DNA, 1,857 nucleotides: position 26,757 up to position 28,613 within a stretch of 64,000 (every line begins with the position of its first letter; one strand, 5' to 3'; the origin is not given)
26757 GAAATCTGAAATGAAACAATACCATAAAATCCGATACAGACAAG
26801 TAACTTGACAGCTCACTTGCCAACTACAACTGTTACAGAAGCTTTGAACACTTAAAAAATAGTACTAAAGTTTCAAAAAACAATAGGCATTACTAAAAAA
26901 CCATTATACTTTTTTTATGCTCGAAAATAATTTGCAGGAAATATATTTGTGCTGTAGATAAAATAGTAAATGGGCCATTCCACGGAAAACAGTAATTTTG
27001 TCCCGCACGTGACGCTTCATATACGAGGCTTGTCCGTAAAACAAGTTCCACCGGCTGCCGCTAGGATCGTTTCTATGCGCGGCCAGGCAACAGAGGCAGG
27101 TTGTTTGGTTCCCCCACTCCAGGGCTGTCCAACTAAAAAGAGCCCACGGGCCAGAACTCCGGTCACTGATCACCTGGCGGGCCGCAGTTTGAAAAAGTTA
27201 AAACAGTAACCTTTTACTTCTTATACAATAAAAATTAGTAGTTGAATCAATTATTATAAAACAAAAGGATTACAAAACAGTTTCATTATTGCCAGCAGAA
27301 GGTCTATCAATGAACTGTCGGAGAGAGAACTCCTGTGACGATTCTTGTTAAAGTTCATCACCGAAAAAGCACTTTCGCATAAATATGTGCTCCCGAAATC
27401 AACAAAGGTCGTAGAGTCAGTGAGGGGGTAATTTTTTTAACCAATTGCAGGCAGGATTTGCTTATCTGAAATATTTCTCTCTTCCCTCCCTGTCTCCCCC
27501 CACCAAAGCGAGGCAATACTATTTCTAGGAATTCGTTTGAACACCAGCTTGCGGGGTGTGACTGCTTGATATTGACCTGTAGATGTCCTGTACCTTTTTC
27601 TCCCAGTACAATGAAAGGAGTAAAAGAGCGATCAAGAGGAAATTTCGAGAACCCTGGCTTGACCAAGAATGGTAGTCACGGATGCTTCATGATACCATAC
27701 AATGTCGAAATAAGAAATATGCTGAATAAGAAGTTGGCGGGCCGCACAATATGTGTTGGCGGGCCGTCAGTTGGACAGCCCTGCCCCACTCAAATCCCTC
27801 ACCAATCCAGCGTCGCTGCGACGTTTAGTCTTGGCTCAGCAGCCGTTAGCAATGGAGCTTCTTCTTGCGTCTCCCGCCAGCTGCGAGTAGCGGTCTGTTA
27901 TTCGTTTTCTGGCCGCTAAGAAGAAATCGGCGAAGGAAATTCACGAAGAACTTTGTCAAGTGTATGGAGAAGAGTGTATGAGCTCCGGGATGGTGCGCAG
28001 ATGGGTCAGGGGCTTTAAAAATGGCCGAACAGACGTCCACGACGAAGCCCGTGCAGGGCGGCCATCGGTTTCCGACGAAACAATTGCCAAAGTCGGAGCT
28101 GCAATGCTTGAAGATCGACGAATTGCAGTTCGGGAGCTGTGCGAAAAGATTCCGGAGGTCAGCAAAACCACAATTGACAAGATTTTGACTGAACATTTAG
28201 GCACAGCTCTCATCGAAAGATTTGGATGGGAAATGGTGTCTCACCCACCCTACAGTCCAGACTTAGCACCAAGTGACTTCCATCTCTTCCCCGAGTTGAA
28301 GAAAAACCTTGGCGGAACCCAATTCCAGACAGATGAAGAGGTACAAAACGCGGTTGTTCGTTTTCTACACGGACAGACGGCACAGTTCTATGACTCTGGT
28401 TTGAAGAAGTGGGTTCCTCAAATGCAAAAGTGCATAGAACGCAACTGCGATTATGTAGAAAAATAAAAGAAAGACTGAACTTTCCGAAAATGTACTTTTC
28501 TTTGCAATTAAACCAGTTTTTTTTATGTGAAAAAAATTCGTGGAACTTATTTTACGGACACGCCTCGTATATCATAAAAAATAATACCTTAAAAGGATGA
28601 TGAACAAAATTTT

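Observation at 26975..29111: Mariner remnant nested, with TA duplication, inside a palindromic element whose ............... core recurs four times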

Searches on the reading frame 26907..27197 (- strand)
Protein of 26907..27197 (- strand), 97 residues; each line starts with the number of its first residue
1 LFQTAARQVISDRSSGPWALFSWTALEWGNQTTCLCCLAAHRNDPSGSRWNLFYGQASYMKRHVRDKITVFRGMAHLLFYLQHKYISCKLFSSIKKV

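Call 57: search_protein_families(library=pfam, proteins=[window:26907-27197:-], max_evalue=0.01)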
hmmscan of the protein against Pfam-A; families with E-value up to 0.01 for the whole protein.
window:26907-27197:- (97 aa): 0 families

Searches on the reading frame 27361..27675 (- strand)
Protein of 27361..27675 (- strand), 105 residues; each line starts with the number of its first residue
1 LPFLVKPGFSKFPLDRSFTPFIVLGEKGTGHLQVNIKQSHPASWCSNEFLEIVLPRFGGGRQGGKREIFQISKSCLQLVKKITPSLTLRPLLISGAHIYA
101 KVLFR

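Call 57: search_protein_families(library=pfam, proteins=[window:27361-27675:-], max_evalue=0.01)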
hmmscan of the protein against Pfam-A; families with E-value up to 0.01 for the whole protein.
window:27361-27675:- (105 aa): 0 families

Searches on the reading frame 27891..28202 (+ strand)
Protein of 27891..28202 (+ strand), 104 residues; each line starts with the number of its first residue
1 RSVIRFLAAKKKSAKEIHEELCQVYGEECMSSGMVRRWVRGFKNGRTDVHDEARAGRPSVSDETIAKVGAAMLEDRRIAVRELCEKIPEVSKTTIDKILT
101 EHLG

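Call 41: find_related_loci(query=window:27891-28202:+, collection=metagenome_contigs, flank=5000)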
Query seq(104 aa) (104 aa) in metagenome_contigs; peptide patterns used: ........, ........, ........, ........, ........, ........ (x = any residue, [..] = any of these).
600 stretches matched a pattern (row limit reached: there are more); 4 encode a relative of the query (tblastn E <= 1e-3); 4 distinct loci.
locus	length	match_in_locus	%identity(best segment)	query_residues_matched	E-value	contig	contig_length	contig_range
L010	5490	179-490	75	1-104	6e-50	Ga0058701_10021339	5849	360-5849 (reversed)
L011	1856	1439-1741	34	4-103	2e-13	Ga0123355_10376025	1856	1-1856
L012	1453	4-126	46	21-61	3e-9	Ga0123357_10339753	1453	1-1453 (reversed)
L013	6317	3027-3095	61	31-58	8e-7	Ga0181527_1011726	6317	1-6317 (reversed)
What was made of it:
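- Tried and rejected: Metagenomic relatives of the mariner: only distant ones (call 41).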

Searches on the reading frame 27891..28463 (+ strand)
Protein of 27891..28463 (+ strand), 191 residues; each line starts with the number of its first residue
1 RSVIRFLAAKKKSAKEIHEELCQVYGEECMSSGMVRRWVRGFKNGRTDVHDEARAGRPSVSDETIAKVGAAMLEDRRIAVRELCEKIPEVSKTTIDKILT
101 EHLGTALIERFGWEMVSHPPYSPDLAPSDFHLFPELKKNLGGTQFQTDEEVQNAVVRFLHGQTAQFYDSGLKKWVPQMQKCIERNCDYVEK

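Call 9: find_homologous_proteins(query=window:27891-28463:+)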
Query seq(191 aa) (191 aa): 387 proteins with E <= 0.001 among 482 candidates; the best 120 are listed.
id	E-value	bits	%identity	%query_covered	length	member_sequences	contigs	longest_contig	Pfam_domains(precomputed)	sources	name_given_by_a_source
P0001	9.9e-69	249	88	39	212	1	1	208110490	PF17906.8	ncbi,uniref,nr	ncbi:hypothetical protein LAZ67_2005878 [Cordylochernes scorpioides]|uniref:Mos1 transposase HTH dom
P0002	8.9e-68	246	91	57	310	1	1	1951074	PF01498.25,PF13565.13,PF17906.8,PF01359.25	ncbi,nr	ncbi:mariner Mos1 transposase [Trichonephila clavipes]|nr:mariner Mos1 transposase [Trichonephila cl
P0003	1.0e-63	232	61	48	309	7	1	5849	PF13565.13,PF01359.25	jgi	-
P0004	1.6e-57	212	52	100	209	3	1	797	PF13565.13,PF17906.8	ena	-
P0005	2.7e-57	211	92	45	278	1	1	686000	PF17906.8,PF01359.25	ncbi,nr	ncbi:mariner Mos1 transposase [Trichonephila clavipes]|nr:mariner Mos1 transposase [Trichonephila cl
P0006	1.1e-56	209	76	72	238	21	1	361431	PF01498.25,PF13565.13,PF17906.8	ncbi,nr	ncbi:HTH_48 domain-containing protein [Trichonephila clavipes]|nr:HTH_48 domain-containing protein [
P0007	1.7e-56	209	89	41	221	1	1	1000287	PF01498.25,PF13565.13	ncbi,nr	ncbi:histone-lysine N-methyltransferase SETMAR [Trichonephila clavipes]|nr:histone-lysine N-methyltr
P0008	3.7e-56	208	96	54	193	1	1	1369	PF13565.13,PF17906.8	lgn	-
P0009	1.4e-55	206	95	54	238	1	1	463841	PF13565.13,PF17906.8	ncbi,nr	ncbi:histone-lysine N-methyltransferase SETMAR [Trichonephila clavipes]|nr:histone-lysine N-methyltr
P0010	1.5e-55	206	95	54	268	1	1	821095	PF01498.25,PF13565.13,PF17906.8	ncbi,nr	ncbi:HTH_48 domain-containing protein [Trichonephila clavipes]|nr:HTH_48 domain-containing protein [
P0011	1.5e-55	206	95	54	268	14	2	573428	PF01498.25,PF13565.13,PF17906.8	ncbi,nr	ncbi:histone-lysine N-methyltransferase SETMAR [Trichonephila clavipes]|nr:histone-lysine N-methyltr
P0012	4.0e-55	204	94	54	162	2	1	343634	PF01498.25,PF13565.13,PF17906.8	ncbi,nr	ncbi:HTH_48 domain-containing protein [Trichonephila clavipes]|nr:HTH_48 domain-containing protein [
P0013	9.0e-55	203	49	100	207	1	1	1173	PF17906.8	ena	-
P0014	1.4e-54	203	94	54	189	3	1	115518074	PF01498.25,PF13565.13,PF17906.8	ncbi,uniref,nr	ncbi:protein GVQW3-like [Ischnura elegans]|uniref:protein GVQW3-like n=1 Tax=Ischnura elegans TaxID=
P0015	1.6e-53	199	92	54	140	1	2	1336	PF01498.25,PF13565.13,PF17906.8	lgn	-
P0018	1.6e-50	189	89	54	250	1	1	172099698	PF13565.13,PF17906.8,PF01359.25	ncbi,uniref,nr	ncbi:protein GVQW3-like [Uloborus diversus]|uniref:protein GVQW3-like n=1 Tax=Uloborus diversus TaxI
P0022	6.1e-48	181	43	68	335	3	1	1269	PF01498.25,PF13565.13,PF01359.25,PF13358.13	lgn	-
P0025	3.5e-47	179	83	54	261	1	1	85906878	PF13565.13,PF17906.8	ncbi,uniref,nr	ncbi:hypothetical protein LAZ67_16002497 [Cordylochernes scorpioides]|uniref:Mos1 transposase HTH do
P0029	2.8e-45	172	46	54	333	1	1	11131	PF13565.13,PF17906.8,PF01359.25,PF13358.13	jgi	jgi:histone-lysine N-methyltransferase SETMAR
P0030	3.0e-45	172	79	54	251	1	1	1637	PF13565.13,PF17906.8,PF01359.25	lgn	-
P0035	2.6e-42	163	72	46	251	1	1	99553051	PF01359.25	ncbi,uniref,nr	ncbi:hypothetical protein LAZ67_10000753 [Cordylochernes scorpioides]|uniref:Transposase n=1 Tax=Cor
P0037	1.4e-41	160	49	49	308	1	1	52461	PF01359.25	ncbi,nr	ncbi:histone-lysine N-methyltransferase SETMAR [Trichonephila clavipes]|nr:histone-lysine N-methyltr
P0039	1.2e-40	157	50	48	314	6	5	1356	PF13565.13,PF01359.25,PF13358.13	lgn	-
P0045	2.8e-39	153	52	45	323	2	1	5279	PF01359.25,PF13358.13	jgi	jgi:histone-lysine N-methyltransferase SETMAR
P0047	2.9e-37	146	72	48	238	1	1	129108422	PF01359.25,PF13358.13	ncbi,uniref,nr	ncbi:hypothetical protein LAZ67_5001412 [Cordylochernes scorpioides]|uniref:Transposase n=1 Tax=Cord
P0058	2.9e-35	140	93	39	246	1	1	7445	PF13565.13,PF01359.25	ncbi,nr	ncbi:mariner Mos1 transposase [Trichonephila clavipes]|nr:mariner Mos1 transposase [Trichonephila cl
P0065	1.1e-33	135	48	48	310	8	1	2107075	PF13565.13,PF01359.25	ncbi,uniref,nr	ncbi:histone-lysine N-methyltransferase SETMAR-like [Anoplophora glabripennis]|uniref:histone-lysine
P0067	3.9e-33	133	53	45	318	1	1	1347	PF13565.13,PF01359.25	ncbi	-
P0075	4.8e-32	129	36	100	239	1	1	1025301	PF01359.25,PF13358.13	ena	-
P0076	8.3e-32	128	50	44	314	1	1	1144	PF17906.8,PF01359.25,PF13358.13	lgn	-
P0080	3.2e-31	126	39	68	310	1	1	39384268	PF01359.25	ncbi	ncbi:hypothetical protein QTP88_005698 [Uroleucon formosanum]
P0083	2.1e-30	124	44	54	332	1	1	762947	PF01359.25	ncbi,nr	ncbi:histone-lysine N-methyltransferase SETMAR [Trichonephila clavipes]|nr:histone-lysine N-methyltr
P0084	3.0e-30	123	72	38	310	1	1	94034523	PF01498.25,PF13565.13,PF01359.25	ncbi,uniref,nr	ncbi:hypothetical protein LAZ67_12001915 [Cordylochernes scorpioides]|uniref:Transposase n=1 Tax=Cor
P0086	6.8e-30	122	36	100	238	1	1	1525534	PF01359.25,PF13358.13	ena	-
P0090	8.3e-29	119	61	45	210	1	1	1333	PF01359.25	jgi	jgi:histone-lysine N-methyltransferase SETMAR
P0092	9.5e-29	118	48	54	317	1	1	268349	PF17906.8,PF01359.25,PF13358.13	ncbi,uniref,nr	ncbi:Histone-lysine N-methyltransferase SETMAR [Araneus ventricosus]|uniref:Histone-lysine N-methylt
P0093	1.5e-28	118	46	58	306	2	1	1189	PF01498.25,PF13565.13,PF17906.8,PF01359.25,PF13358.13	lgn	-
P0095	2.1e-28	117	47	45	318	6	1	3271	PF13565.13,PF01359.25,PF13358.13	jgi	-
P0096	2.3e-28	117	49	40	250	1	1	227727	PF13565.13,PF17906.8,PF01359.25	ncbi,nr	ncbi:histone-lysine N-methyltransferase SETMAR [Trichonephila clavipes]|nr:histone-lysine N-methyltr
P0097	2.5e-28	117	40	54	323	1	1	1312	PF01359.25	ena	-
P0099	3.8e-28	116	30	100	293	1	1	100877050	PF01359.25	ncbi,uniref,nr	ncbi:hypothetical protein ANN_22195 [Periplaneta americana]|uniref:Histone-lysine N-methyltransferas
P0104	4.0e-27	113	69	39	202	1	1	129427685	PF01359.25,PF13358.13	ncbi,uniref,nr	ncbi:hypothetical protein LAZ67_4003795 [Cordylochernes scorpioides]|uniref:Histone-lysine N-methylt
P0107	1.2e-26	112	82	36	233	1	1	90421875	PF13565.13,PF01359.25,PF04376.20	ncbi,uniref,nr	ncbi:hypothetical protein LAZ67_15000334 [Cordylochernes scorpioides]|uniref:N-end aminoacyl transfe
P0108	1.2e-26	112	41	54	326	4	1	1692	PF01498.25,PF13565.13,PF17906.8,PF01359.25,PF13358.13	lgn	-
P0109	1.4e-26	111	54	36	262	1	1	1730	PF13565.13,PF01359.25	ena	-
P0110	1.8e-26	111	78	42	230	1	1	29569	PF17906.8,PF01359.25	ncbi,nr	ncbi:mariner Mos1 transposase [Trichonephila clavipes]|nr:mariner Mos1 transposase [Trichonephila cl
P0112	2.7e-26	110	54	45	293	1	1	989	PF01359.25,PF13358.13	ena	-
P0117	3.6e-26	110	60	46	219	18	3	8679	PF01359.25,PF13358.13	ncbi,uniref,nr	ncbi:Histone-lysine N-methyltransferase SETMAR [Araneus ventricosus]|uniref:Histone-lysine N-methylt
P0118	4.6e-26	110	38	99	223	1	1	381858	PF17906.8,PF01359.25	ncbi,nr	ncbi:HTH_48 domain-containing protein [Trichonephila clavipes]|nr:HTH_48 domain-containing protein [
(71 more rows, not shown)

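Call 10: search_protein_families(library=pfam, proteins=[window:27891-28463:+])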
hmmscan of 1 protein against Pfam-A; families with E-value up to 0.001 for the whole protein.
seq(191 aa): 2 families
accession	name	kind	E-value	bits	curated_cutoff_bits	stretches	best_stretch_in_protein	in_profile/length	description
PF17906.7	HTH_48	-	1.8e-11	44.4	24.1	1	1-45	5-49/50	HTH domain in Mos1 transposase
PF13565.12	HTH_32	-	1.5e-07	32.3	33.7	1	35-99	2-73/73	Homeodomain-like domain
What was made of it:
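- On mariner (Tc1/mariner superfamily): The HTH_48 and HTH_32 domains are present (call 10).
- Mariner identity: HTH_48 at E = 1.8e-11 (call 10).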

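Call 11: find_encoding_contigs(protein=P0002, flank=6000, max_places=6)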
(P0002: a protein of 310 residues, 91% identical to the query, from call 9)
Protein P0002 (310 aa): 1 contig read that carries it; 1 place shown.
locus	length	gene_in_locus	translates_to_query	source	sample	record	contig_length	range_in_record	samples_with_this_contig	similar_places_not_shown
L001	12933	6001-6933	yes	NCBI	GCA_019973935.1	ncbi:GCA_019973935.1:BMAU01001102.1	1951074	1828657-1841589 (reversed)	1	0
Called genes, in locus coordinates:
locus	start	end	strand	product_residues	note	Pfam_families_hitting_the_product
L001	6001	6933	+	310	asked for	PF17906:HTH_48, PF13565:HTH_32, PF01498:HTH_Tnp_Tc3_2 (weak), PF01359:Transposase_1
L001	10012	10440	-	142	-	-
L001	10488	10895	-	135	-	-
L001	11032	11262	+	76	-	-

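Call 12: find_encoding_contigs(protein=P0011, flank=6000, max_places=10)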
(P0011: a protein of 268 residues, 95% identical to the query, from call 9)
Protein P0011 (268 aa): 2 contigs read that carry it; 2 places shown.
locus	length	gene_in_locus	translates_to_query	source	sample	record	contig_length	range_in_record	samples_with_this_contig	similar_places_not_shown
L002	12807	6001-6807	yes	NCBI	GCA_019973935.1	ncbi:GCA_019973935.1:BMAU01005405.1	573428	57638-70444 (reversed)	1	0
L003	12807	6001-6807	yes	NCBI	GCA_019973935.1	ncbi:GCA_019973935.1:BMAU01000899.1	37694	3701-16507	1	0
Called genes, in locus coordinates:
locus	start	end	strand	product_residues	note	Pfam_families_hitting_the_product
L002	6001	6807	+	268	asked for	PF17906:HTH_48, PF13565:HTH_32, PF01498:HTH_Tnp_Tc3_2 (weak)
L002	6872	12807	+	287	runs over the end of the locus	-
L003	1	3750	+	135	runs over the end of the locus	-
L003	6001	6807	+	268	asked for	PF17906:HTH_48, PF13565:HTH_32, PF01498:HTH_Tnp_Tc3_2 (weak)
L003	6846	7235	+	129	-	-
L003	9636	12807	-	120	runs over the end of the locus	-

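Call 31: find_encoding_contigs(protein=P0005, flank=10000, max_places=10)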
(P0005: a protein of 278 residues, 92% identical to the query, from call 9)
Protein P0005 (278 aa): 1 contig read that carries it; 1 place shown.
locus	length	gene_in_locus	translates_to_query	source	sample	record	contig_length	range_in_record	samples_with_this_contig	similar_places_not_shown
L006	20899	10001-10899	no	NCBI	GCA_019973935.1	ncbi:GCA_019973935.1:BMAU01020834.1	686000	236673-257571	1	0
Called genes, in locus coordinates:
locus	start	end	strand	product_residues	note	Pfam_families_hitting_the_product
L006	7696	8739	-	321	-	PF01498:HTH_Tnp_Tc3_2, PF13358:DDE_3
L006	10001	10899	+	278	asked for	PF17906:HTH_48, PF01359:Transposase_1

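Call 32: find_encoding_contigs(protein=P0006, flank=10000, max_places=10)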
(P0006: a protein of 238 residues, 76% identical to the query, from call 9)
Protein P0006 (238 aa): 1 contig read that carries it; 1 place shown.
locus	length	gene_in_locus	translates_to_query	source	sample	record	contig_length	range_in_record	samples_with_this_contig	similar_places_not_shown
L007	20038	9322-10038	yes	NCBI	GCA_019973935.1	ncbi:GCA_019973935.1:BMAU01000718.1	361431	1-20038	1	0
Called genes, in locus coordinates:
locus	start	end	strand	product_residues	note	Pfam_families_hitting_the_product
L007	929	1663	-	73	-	-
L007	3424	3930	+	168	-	-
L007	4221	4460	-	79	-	-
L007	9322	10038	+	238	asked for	PF01498:HTH_Tnp_Tc3_2 (faint), PF17906:HTH_48, PF13565:HTH_32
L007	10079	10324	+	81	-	PF01359:Transposase_1 (weak)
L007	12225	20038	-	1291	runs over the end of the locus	-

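Call 33: find_encoding_contigs(protein=P0008, flank=10000, max_places=10)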
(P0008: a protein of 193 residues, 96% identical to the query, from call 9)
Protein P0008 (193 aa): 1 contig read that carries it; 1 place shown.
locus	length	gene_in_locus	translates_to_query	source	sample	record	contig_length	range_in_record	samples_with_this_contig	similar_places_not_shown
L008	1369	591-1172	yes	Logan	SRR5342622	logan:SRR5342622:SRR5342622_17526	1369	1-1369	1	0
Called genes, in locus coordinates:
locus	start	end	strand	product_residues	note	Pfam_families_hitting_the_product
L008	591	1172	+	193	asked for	PF17906:HTH_48, PF13565:HTH_32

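Call 34: find_encoding_contigs(protein=P0009, flank=10000, max_places=10)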
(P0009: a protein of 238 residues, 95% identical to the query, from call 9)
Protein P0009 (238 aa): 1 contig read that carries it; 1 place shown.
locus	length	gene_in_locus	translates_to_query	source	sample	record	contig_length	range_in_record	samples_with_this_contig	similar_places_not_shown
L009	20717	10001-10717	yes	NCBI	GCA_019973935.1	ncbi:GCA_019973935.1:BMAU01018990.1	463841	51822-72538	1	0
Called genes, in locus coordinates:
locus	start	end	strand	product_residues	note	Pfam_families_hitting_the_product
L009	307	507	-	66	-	-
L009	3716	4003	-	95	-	-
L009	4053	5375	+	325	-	PF13358:DDE_3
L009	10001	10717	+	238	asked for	PF17906:HTH_48, PF13565:HTH_32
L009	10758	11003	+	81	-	PF01359:Transposase_1 (weak)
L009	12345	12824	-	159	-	-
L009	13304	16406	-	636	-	PF13975:gag-asp_proteas (faint), PF17919:RT_RNaseH_2, PF17917:RT_RNaseH, PF17921:Integrase_H2C2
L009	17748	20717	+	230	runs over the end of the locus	PF13415:Beta-prop_FBX42, PF24681:Kelch_KLHDC2_KLHL20_DRC7, PF07646:Kelch_2 (faint), PF13418:Beta-prop_TYW4 (faint), PF24981:Beta-prop_ATRN-LZTR1, PF24996:NANM (weak), PF13415:Beta-prop_FBX42, PF01344:Kelch_1 (weak), +1 more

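Call 45: search_solved_structures(query=P0002, max_evalue=0.001)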
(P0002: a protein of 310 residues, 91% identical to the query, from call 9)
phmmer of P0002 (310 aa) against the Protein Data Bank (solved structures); distinct sequences matched with E-value up to 0.001: 7.
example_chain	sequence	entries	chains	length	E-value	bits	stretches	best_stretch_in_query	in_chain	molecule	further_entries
3hos_A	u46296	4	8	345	1.5e-35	126.2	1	11-293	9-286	Transposable element mariner, complete cds | Mariner Mos1 transposase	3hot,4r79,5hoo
4u7b_A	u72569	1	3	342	2.3e-34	122.3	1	12-293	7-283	Mariner Mos1 transposase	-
2f7t_A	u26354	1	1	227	3.2e-21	79.1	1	126-293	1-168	Mos1 transposase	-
4mda_A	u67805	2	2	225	2e-20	76.6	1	154-293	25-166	Mariner Mos1 transposase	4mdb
3k9j_A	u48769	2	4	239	4.4e-20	75.4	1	122-293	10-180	Histone-lysine N-methyltransferase SETMAR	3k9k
3f2k_A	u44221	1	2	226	6.7e-20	74.8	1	126-293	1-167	Histone-lysine N-methyltransferase SETMAR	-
7s03_A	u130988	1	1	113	9.5e-05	25.1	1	24-109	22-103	Histone-lysine N-methyltransferase SETMAR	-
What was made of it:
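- On mariner (Tc1/mariner superfamily): It is present in relatives 91-95% identical (PF01359, calls 9, 11) that match Mos1 at E = 1.5e-35 (call 45).
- Relatives carry PF01359 and match Mos1 transposase structures at E = 1.5e-35 (calls 9, 11, 45).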

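Call 49: find_encoding_contigs(protein=P0018, flank=10000, max_places=10)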
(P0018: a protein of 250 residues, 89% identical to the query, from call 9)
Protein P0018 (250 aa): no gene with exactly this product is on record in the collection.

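Call 50: find_encoding_contigs(protein=P0014, flank=10000, max_places=10)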
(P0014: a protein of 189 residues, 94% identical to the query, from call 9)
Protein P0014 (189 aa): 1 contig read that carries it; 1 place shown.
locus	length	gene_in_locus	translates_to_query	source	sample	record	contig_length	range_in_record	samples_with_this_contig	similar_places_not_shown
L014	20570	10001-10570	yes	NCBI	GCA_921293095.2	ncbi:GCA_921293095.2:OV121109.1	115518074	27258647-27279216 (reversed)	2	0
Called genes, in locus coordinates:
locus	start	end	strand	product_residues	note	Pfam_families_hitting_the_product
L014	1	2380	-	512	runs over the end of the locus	PF00704:Glyco_hydro_18, PF01607:CBM_14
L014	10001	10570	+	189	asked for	PF17906:HTH_48, PF13565:HTH_32, PF01498:HTH_Tnp_Tc3_2 (weak)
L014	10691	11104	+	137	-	-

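Call 51: find_encoding_contigs(protein=P0025, flank=10000, max_places=10)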
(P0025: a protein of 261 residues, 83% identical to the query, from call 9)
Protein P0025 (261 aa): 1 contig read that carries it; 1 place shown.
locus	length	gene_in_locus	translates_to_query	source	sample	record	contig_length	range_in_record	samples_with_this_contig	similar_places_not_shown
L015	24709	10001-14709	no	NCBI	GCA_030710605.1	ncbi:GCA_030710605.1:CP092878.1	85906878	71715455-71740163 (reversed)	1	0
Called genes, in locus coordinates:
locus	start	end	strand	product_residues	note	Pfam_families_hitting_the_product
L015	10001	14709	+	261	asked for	PF17906:HTH_48, PF13565:HTH_32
